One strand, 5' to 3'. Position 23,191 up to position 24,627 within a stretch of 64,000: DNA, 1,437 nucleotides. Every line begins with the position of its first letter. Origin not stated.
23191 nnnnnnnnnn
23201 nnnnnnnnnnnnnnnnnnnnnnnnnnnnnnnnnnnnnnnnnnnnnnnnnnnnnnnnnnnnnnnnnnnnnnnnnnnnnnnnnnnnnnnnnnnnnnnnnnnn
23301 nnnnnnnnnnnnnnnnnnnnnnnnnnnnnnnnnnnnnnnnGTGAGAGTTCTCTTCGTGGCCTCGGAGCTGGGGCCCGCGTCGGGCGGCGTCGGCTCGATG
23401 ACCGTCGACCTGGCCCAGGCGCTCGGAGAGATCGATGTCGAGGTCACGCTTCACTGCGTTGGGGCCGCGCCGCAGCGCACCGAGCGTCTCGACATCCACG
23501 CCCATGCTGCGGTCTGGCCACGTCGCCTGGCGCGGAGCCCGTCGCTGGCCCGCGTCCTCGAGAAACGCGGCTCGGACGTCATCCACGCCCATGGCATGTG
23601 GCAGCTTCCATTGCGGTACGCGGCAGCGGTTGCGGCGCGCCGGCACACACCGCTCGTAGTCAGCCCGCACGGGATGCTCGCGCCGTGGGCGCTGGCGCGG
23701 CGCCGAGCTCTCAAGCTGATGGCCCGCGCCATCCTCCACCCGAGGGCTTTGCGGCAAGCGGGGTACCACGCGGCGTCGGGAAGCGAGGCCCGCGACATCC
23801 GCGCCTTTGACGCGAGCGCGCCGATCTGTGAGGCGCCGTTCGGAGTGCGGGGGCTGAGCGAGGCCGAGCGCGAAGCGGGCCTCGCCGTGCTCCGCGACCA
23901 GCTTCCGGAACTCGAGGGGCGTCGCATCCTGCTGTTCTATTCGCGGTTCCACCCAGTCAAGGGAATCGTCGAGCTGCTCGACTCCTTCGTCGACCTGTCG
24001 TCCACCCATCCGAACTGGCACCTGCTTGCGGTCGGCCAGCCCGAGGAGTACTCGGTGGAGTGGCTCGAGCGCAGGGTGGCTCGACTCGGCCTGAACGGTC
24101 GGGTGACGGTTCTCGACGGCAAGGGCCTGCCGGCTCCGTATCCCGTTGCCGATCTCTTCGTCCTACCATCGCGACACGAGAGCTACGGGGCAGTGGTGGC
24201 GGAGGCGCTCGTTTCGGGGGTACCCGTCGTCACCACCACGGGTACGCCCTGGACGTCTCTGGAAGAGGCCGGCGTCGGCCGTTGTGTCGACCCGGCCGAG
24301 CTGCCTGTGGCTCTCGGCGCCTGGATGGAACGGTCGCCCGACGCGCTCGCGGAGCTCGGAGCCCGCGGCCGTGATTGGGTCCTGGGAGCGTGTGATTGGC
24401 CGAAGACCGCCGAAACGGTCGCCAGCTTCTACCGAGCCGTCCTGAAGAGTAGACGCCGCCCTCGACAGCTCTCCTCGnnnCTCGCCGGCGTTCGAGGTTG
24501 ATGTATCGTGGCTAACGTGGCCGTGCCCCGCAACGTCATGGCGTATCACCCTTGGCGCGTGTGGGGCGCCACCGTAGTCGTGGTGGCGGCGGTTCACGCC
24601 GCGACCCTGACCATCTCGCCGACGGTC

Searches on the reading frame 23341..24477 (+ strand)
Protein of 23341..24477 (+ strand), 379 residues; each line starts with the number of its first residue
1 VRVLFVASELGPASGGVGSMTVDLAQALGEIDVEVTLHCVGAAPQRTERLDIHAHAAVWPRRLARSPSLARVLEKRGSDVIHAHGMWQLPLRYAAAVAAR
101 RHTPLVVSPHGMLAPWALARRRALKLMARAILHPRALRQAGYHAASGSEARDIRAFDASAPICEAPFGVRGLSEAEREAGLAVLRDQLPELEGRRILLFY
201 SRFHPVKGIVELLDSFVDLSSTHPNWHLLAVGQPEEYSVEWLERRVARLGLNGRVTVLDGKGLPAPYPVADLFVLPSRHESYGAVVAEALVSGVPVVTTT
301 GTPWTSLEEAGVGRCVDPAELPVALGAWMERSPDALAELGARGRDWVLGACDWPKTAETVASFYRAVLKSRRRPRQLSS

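Call 88: search_protein_families(library=pfam, proteins=[window:23341-24477:+], max_evalue=0.0001)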
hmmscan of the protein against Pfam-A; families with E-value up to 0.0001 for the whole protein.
window:23341-24477:+ (379 aa): 5 families
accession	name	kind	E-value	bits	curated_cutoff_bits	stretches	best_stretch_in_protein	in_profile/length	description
PF00534.26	Glycos_transf_1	-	3.7e-21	75.9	26.4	1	185-319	6-143/172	Glycosyl transferases group 1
PF13692.12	Glyco_trans_1_4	-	2.7e-19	70.3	27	1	195-306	2-113/142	Glycosyl transferases group 1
PF13439.12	Glyco_transf_4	-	1.2e-14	55.1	28.5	1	15-162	2-159/170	Glycosyltransferase Family 4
PF13579.12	Glyco_trans_4_4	-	2e-13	51.4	29.7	1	15-159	1-148/158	Glycosyl transferase 4-like domain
PF20706.3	GT4-conflict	-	1.9e-11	44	26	1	4-299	1-311/385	Family 4 Glycosyltransferase in conflict systems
